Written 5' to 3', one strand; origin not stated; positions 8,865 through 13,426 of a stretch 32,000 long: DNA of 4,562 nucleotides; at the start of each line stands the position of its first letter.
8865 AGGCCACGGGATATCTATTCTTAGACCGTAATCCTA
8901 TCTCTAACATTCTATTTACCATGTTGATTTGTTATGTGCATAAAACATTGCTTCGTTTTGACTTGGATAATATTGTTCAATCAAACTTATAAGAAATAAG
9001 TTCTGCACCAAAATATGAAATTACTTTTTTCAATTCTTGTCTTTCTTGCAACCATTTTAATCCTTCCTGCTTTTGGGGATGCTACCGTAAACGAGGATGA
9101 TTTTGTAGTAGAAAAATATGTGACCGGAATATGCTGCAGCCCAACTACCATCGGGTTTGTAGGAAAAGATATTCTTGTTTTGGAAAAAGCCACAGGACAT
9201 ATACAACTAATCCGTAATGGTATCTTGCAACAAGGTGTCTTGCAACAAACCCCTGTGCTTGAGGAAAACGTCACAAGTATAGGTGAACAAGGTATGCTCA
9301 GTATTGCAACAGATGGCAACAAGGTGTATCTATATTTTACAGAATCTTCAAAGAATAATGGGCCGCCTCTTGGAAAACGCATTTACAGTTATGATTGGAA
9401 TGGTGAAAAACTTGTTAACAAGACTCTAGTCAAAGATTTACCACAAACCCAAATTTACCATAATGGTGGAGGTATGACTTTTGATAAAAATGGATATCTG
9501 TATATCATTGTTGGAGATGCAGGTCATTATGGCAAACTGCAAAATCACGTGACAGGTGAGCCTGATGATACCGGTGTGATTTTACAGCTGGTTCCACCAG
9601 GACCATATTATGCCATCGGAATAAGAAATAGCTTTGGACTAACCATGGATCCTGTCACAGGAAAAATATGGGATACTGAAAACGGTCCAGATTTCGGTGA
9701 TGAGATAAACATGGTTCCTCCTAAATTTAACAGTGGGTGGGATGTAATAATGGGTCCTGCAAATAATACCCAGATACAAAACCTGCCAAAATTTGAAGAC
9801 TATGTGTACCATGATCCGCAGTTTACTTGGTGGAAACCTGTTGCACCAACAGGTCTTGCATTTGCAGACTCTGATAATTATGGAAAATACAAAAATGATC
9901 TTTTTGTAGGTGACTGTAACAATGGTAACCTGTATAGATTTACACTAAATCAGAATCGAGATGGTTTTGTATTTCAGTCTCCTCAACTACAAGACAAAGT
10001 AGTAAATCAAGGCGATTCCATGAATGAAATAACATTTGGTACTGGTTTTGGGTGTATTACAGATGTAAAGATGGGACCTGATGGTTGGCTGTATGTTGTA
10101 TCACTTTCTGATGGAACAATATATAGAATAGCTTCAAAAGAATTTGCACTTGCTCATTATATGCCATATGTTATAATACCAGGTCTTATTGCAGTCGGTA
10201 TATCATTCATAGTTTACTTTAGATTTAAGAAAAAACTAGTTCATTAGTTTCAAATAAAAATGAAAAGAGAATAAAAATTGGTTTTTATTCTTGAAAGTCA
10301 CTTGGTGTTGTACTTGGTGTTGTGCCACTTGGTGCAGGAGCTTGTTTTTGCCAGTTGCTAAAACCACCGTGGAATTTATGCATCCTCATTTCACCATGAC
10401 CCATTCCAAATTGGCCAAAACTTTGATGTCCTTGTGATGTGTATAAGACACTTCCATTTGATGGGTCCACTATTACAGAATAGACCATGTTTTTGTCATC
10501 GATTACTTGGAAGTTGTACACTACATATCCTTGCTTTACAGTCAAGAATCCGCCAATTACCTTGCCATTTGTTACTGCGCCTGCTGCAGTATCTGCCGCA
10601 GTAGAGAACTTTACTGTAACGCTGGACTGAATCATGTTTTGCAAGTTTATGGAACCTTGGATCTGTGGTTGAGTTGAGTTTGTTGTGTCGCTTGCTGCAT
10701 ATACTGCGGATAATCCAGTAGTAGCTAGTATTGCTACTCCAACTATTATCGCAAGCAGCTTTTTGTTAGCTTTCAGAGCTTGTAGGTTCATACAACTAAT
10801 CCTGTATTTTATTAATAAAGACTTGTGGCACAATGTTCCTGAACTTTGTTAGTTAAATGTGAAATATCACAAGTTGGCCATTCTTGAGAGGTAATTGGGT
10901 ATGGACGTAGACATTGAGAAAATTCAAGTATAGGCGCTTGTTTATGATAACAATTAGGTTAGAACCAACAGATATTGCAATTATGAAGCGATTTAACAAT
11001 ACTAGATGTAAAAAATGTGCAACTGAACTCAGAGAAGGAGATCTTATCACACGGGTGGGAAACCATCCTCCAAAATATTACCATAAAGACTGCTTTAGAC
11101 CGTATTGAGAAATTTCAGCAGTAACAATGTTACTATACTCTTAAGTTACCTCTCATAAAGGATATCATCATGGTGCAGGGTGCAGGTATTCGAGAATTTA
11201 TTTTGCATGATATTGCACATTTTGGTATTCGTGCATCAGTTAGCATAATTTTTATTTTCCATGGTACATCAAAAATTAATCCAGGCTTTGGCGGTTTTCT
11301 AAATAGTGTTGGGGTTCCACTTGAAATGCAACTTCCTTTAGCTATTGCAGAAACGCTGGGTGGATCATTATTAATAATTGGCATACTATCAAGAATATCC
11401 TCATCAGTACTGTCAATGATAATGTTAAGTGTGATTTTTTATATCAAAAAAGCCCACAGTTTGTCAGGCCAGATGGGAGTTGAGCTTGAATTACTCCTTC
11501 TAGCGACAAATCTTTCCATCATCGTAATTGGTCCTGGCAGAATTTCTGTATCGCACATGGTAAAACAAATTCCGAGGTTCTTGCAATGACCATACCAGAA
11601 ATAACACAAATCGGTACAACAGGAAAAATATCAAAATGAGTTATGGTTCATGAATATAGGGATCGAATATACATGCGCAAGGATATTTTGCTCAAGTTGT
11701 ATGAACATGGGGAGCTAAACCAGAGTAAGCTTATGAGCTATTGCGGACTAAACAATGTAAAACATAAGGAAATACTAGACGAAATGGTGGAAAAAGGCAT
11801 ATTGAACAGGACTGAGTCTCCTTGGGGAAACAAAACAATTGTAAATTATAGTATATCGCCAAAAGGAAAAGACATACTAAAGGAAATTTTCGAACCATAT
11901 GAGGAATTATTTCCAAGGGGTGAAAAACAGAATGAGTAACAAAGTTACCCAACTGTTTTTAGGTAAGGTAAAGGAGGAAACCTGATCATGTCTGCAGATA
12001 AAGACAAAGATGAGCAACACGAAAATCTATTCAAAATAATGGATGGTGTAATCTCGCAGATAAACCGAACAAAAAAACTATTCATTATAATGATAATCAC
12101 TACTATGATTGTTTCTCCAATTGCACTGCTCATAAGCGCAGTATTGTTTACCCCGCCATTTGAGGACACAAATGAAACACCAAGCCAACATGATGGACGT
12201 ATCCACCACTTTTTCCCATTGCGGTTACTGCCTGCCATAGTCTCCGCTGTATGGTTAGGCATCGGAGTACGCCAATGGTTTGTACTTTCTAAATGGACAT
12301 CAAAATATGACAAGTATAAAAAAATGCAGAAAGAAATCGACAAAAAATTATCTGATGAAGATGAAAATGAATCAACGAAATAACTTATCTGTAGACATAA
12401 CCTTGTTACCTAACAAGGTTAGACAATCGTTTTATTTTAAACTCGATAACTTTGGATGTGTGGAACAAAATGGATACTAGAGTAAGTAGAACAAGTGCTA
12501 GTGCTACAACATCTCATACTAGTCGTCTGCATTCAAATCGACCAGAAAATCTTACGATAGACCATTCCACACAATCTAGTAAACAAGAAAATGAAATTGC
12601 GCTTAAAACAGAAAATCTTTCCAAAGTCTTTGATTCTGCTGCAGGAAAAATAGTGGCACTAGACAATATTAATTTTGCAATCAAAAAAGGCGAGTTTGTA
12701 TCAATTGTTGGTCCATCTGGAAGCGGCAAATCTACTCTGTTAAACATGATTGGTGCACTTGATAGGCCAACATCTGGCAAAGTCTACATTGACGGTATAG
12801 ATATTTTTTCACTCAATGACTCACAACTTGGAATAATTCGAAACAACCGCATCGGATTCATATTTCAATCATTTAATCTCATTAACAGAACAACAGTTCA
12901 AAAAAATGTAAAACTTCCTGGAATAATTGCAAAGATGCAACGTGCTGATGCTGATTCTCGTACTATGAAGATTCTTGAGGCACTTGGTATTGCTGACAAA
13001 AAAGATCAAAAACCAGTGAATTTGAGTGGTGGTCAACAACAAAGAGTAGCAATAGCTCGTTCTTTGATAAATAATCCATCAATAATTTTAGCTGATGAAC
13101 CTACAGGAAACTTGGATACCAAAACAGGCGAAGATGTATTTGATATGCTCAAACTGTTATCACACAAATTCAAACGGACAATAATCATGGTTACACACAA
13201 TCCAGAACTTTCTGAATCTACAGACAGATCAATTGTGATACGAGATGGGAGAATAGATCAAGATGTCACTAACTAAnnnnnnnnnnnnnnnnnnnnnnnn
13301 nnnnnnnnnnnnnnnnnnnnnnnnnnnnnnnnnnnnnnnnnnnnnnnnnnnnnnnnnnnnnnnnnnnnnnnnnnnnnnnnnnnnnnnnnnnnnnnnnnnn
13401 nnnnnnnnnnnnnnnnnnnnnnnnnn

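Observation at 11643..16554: MacB-type ABC transporter with a 687-aa Ig-repeat surface protein encoded between ATPase and permease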

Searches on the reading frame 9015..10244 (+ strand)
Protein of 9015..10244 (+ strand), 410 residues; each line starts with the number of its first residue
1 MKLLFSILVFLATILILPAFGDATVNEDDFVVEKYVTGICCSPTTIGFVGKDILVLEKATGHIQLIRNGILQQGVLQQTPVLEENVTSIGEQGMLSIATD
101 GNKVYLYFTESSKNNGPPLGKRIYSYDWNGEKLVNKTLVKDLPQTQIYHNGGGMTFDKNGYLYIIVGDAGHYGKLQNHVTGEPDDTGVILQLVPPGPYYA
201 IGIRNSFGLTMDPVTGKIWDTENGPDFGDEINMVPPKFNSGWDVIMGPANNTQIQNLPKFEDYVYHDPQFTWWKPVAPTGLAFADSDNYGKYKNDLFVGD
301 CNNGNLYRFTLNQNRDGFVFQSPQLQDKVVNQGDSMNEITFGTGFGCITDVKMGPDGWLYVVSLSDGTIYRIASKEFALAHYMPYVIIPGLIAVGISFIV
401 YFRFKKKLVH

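Call 99: search_protein_families(library=pfam, proteins=[window:9015-10244:+], max_evalue=0.01)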
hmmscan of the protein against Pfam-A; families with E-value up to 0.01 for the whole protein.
window:9015-10244:+ (410 aa): 1 family
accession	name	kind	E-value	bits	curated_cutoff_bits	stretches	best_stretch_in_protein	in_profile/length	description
PF07995.17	GSDH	-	9e-37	127.5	25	1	45-371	6-332/332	Glucose / Sorbosone dehydrogenase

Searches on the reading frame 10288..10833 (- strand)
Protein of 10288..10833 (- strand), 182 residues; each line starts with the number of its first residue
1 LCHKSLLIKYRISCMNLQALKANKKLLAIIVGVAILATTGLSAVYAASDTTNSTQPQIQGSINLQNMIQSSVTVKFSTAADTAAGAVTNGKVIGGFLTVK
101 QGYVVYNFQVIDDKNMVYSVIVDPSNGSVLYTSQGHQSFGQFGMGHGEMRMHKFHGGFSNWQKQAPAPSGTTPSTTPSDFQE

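Call 99: search_protein_families(library=pfam, proteins=[window:10288-10833:-], max_evalue=0.01)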
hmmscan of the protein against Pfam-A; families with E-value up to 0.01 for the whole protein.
window:10288-10833:- (182 aa): 1 family
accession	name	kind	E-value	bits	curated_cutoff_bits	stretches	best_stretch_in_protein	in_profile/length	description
PF03413.25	PepSY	-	0.00061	20.5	24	1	82-130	9-57/60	Peptidase propeptide and YPEB domain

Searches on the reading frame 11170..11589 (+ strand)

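Call 3: search_protein_families(library=pfam, proteins=[window:11170-11589:+], max_evalue=0.01)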
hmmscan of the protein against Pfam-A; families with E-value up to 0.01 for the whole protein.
window:11170-11589:+ (139 aa): 2 families
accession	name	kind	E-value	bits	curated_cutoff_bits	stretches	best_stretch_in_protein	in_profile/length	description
PF07681.17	DoxX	-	1.6e-10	41.9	23.6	1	19-92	4-83/85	DoxX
PF07291.16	MauE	-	0.0092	16.7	27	0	18-92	6-87/128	Methylamine utilisation protein MauE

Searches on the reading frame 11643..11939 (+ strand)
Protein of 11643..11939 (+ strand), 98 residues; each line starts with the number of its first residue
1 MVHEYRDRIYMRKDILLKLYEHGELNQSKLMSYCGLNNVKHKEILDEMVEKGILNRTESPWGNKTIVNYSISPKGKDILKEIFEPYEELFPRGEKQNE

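Call 3: search_protein_families(library=pfam, proteins=[window:11643-11939:+], max_evalue=0.01)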
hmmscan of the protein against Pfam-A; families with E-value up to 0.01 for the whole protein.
window:11643-11939:+ (98 aa): 3 families
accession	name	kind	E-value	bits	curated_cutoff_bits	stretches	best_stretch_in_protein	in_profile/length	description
PF14947.12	HTH_45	-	5.8e-06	26.7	25.5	1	6-82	2-69/77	Winged helix-turn-helix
PF01047.28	MarR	-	1.4e-05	25.3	24.6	1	15-60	8-53/59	MarR family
PF22168.2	DIP2311-like_C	-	0.00032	21.4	27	1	11-55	6-50/63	Transcriptional regulator DIP2311-like, C-terminal domain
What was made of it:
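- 11643..11939 (+): Small winged-helix regulator (98 aa), candidate regulator of the operon. Pfam HTH_45 5.8e-6 and MarR 1.4e-5, both just above cut-off (call 3).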

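Call 4: search_protein_families(library=ncbifam, proteins=[window:11643-11939:+], max_evalue=0.01)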
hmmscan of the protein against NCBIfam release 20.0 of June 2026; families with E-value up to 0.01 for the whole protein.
window:11643-11939:+ (98 aa): 1 family
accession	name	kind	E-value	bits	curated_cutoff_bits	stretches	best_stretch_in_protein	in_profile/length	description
NF053610.1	Sso10a_fam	subfamily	1.7e-05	24.8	60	1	6-79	1-64/64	Sso10a family chromatin protein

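Call 95: search_solved_structures(query=window:11643-11936:+, max_evalue=1)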
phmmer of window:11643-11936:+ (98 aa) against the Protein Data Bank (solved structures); distinct sequences matched with E-value up to 1: 4.
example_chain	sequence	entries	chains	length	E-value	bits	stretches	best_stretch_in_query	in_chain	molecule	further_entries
3u2r_A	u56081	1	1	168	0.43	14.2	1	43-90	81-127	Regulatory protein MarR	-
2nyx_A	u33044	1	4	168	0.48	14.1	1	16-85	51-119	Probable transcriptional regulatory protein, Rv1404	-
2a61_A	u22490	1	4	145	0.55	13.9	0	13-89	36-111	transcriptional regulator Tm0710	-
7ovp_A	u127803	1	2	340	0.58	13.8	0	10-55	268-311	Adaptor protein CheF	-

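Call 96: search_protein_families(library=padloc, proteins=[window:11643-11936:+], max_evalue=0.001)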
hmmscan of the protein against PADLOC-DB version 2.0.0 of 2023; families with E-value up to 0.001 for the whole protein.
window:11643-11936:+ (98 aa): 0 families

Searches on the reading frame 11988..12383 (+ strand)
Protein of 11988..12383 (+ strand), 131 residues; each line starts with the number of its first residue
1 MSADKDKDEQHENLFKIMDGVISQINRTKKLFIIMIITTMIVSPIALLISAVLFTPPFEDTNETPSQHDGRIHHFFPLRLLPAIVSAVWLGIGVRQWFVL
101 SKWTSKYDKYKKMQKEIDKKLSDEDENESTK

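Call 3: search_protein_families(library=pfam, proteins=[window:11988-12383:+], max_evalue=0.01)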
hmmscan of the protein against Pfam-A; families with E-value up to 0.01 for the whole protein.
window:11988-12383:+ (131 aa): 0 families
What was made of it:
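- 11988..12383 (+): 2-TM membrane protein (131 aa) that always follows the wHTH gene; possible membrane sensor or co-regulator (inference). No Pfam match (call 3).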

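Call 4: search_protein_families(library=ncbifam, proteins=[window:11988-12383:+], max_evalue=0.01)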
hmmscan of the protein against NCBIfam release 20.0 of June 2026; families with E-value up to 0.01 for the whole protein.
window:11988-12383:+ (131 aa): 1 family
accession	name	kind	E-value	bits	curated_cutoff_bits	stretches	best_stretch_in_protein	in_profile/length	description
NF045846.1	MSC0882_dom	subfamily_domain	9.6e-05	21.7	60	1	29-116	10-88/244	MSC_0882 family membrane protein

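Call 96: search_protein_families(library=padloc, proteins=[window:11988-12380:+], max_evalue=0.001)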
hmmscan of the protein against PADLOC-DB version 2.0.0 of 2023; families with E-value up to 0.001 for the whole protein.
window:11988-12380:+ (131 aa): 0 families

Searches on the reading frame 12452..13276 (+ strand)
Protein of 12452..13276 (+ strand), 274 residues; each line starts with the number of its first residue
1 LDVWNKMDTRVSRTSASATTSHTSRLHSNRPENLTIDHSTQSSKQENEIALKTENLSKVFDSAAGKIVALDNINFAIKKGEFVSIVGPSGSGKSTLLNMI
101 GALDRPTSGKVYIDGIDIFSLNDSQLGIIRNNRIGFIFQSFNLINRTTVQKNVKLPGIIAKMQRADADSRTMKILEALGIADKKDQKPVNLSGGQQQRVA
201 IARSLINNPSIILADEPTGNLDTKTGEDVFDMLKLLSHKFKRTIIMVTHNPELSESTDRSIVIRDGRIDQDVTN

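Call 3: search_protein_families(library=pfam, proteins=[window:12452-13276:+], max_evalue=0.01)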
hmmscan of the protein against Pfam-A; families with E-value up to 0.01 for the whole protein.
window:12452-13276:+ (274 aa): 8 families
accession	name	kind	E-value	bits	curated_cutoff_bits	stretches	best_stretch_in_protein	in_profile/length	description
PF00005.33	ABC_tran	-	7.1e-37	127.5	25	1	70-218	1-136/137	ABC transporter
PF13304.12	AAA_21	-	4.3e-06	27.4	27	0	83-103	2-22/304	AAA domain, putative AbiEii toxin, Type IV TA system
PF02463.25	SMC_N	-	1.1e-05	25.4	40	1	173-263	125-211/220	RecF/RecN/SMC N terminal domain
PF13555.12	AAA_29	-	0.00021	21.4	27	1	75-99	17-41/61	P-loop containing region of AAA domain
PF03193.22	RsgA_GTPase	-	0.00029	21.1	30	1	46-100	72-126/174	RsgA GTPase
PF13401.12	AAA_22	-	0.0015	19.3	27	1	81-114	6-33/130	AAA domain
PF13191.12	AAA_16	-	0.0043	18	32.6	1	80-106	24-51/167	AAA ATPase domain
PF13476.12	AAA_23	-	0.0086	17.2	27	1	72-101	14-40/201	AAA domain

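Call 4: search_protein_families(library=ncbifam, proteins=[window:12452-13276:+], max_evalue=0.01)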
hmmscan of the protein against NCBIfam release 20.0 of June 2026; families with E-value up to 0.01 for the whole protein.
window:12452-13276:+ (274 aa): 198 families (the best 25 are shown)
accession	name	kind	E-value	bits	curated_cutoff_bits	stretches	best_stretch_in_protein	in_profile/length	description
TIGR02211.1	LolD_lipo_ex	equivalog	9.1e-71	237.9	307.75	1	51-268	2-219/221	lipoprotein-releasing ABC transporter ATP-binding protein LolD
NF038007.1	ABC_ATP_DarD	equivalog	6.4e-68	228.5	375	1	51-268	2-218/218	darobactin export ABC transporter ATP-binding protein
NF007826.0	PRK10535.1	equivalog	5e-65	220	966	1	51-271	5-224/648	macrolide ABC transporter ATP-binding protein/permease MacB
TIGR03608.1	L_ocin_972_ABC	subfamily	3.7e-63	212.7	254.85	1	65-262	9-205/206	putative bacteriocin export ABC transporter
NF008639.0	PRK11629.1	equivalog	3.7e-61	206.5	360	1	47-273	3-229/234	lipoprotein-releasing ABC transporter ATP-binding protein LolD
TIGR02673.1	FtsE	equivalog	3e-60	203.5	264.85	1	56-264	4-211/214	cell division ATP-binding protein FtsE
TIGR02982.1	heterocyst_DevA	subfamily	4.9e-58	196.3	295.8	1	51-268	2-219/220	ABC exporter ATP-binding subunit, DevA family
TIGR02315.1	ABC_phnC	equivalog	1.4e-54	185.1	266.1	1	51-268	2-224/243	phosphonate ABC transporter ATP-binding protein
NF007879.0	PRK10584.1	equivalog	7.1e-54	182.9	336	1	50-270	6-226/228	putative ABC transporter ATP-binding protein YbbA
TIGR02314.1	ABC_MetN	equivalog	8.3e-54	182.9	499.7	1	51-268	2-219/343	methionine ABC transporter ATP-binding protein MetN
NF040933.2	ABC_arch_GlcV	equivalog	1.8e-52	178.4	450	1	51-270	3-222/357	glucose ABC transporter ATP-binding protein GlcV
TIGR01186.1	proV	subfamily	5.1e-52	177.2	326.6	1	64-270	3-210/363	betaine/proline/choline family ABC transporter ATP-binding protein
TIGR03265.1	PhnT2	equivalog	3.7e-51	174.4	457.7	1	51-272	5-217/353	putative 2-aminoethylphosphonate ABC transporter ATP-binding protein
TIGR00968.1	3a0106s01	subfamily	1.3e-48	165.6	342.75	1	57-270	7-211/237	sulfate ABC transporter ATP-binding protein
NF006987.0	PRK09452.1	equivalog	5.5e-48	163.5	482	1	40-273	7-231/378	spermidine/putrescine ABC transporter ATP-binding protein PotA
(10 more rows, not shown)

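Call 10: search_solved_structures(query=window:12470-13273:+, max_evalue=1e-40)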
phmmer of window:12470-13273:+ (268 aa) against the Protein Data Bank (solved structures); distinct sequences matched with E-value up to 1e-40: 79 (the best 60 are shown).
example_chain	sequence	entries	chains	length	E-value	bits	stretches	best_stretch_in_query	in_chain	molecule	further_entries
1f3o_A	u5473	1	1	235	1.8e-62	214.2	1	45-265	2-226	HYPOTHETICAL ABC TRANSPORTER ATP-BINDING PROTEIN MJ0796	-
1l2t_A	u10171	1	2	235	4.7e-62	212.8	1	45-265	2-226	Hypothetical ABC transporter ATP-binding protein MJ0796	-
3tif_A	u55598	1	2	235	6.4e-61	209.1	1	45-265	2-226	Uncharacterized ABC transporter ATP-binding protein MJ0796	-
5xu1_A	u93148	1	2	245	7.5e-61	208.9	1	47-265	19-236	ABC transporter ATP-binding protein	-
5lil_A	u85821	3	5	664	1.6e-56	194.7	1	45-266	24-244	Macrolide export ATP-binding/permease protein MacB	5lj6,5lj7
9ugg_A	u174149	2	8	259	1.5e-54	188.2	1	45-265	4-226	Lantibiotic ABC transporter ATP-binding protein PsdA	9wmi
7v8l_D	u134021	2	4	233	2.5e-54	187.5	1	41-265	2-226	Lipoprotein-releasing system ATP-binding protein LolD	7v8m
9rlc_D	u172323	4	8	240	2.8e-54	187.4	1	41-265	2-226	Lipoprotein-releasing system ATP-binding protein LolD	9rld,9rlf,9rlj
9rle_D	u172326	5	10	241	2.8e-54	187.4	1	41-265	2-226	Lipoprotein-releasing system ATP-binding protein LolD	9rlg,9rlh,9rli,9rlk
7arh_F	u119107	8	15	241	2.8e-54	187.3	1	41-265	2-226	Lipoprotein-releasing system ATP-binding protein LolD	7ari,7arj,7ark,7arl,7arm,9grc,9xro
2pcj_A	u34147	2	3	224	5.4e-54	186.4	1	45-267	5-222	Lipoprotein-releasing system ATP-binding protein lolD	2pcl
7v8i_D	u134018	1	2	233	6.5e-54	186.2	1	41-265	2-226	Lipoprotein-releasing system ATP-binding protein LolD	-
9gvk_D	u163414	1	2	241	7.4e-54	186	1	41-265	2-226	Lipoprotein-releasing system ATP-binding protein LolD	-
7mdy_D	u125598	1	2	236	1.1e-53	185.4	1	43-265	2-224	Lipoprotein-releasing system ATP-binding protein LolD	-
7tcg_B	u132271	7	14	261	1.9e-52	181.4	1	41-262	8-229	Bacitracin export ATP-binding protein BceA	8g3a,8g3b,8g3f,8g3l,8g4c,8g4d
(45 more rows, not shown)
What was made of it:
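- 12470..13276 (+): ABC ATPase (268 aa from the ATG; the ORF opens at TTG 12452), LolD/MacB/FtsE clade, with a 45-aa low-complexity N-terminal extension. Calls 3, 4, 10.
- On Type VII (MacB/FtsX-fold) ABC transporter superfamily: MJ0796 1.8e-62 (call 10).
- Closest known: MacAB. Same: The ATPase matches Spr0694 (5xu1_A, 7.5e-61) and MacB NBDs (call 10).
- Closest known: YbbAP-TesA. Same: The ATPase matches YbbA at 1.5e-45 (call 10).
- Checked: The best solved structure is MJ0796 at 1.8e-62 (call 10).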

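Call 96: search_protein_families(library=padloc, proteins=[window:12470-13273:+], max_evalue=0.001)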
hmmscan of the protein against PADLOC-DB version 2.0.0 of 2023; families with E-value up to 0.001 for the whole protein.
window:12470-13273:+ (268 aa): 19 families
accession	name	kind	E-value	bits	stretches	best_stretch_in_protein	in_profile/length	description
PDLC04135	mad3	-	1.4e-33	114.9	2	172-260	251-340/374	mads_3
PDLC04140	mad8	-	7.3e-12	43.4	1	60-246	13-235/314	mads_8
PDLC04239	PDC-M01A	-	4.3e-07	26.8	1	153-254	358-462/552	-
PDLC03859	LmuB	-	7e-07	26.8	0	69-179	19-134/611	-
PDLC02980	AriA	-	7.3e-07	27.4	0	182-247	235-302/304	-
PDLC00303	PtuA1|PtuA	-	9.6e-07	26.2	0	149-245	177-279/386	AAA ATPase domain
PDLC00285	PtuA1|PtuA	-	1.1e-06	26.1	1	175-248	253-331/432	AAA ATPase domain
PDLC04164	AriA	-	4.7e-06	24.4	0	185-247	172-235/253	-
PDLC02335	AbiLi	-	7.9e-06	23.1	0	46-97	54-99/326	AbiLi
PDLC00266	PtuA1|PtuA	-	9.5e-06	23.1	0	198-254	329-387/483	AAA ATPase domain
PDLC02914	ATPase-Toprim_I-B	-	2.3e-05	21.8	0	193-248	193-248/443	-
PDLC04238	PDC-M01A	-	5.7e-05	20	1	156-244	379-470/564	-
PDLC03865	LmuB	-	0.00015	18.1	0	201-245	931-975/1007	-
PDLC02981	AriAB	-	0.00024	17.9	0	68-97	18-46/694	-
PDLC04180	HEC-01A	-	0.0003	18.1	0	198-250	268-323/382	-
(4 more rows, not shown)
